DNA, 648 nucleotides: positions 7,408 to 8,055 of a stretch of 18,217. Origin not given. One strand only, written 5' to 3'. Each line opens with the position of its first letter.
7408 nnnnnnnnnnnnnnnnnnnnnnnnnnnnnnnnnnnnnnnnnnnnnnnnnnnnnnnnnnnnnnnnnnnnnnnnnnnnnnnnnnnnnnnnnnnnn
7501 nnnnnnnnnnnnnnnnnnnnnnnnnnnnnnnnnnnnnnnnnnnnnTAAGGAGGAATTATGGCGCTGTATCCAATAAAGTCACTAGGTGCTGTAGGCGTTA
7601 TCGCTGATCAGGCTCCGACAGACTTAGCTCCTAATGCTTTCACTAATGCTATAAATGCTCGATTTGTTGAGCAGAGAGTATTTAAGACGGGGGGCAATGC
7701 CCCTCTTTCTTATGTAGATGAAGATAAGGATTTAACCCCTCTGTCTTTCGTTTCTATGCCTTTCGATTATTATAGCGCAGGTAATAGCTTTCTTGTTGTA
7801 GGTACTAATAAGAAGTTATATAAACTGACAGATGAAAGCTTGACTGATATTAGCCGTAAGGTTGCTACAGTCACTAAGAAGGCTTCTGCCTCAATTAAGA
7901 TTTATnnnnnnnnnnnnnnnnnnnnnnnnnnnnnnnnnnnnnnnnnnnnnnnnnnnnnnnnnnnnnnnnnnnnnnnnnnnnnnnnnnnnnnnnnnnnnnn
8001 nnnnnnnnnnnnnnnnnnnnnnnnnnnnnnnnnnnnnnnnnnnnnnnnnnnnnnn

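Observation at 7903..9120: Array of four Ig-like domains inserted into a large structural protein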

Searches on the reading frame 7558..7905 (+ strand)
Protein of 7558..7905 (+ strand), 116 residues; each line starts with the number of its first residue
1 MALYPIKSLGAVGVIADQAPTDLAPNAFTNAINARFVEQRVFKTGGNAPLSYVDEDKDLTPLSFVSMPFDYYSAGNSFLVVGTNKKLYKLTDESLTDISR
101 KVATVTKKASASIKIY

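Call 5: search_protein_families(library=pfam, proteins=[window:7558-7905:+], max_evalue=10)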
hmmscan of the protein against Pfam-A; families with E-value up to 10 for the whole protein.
seq(116 aa): 1 family
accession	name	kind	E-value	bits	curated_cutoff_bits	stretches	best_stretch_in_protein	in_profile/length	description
PF17712.6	DUF5557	-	0.075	13.4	25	1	63-107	36-79/90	Family of unknown function (DUF5557)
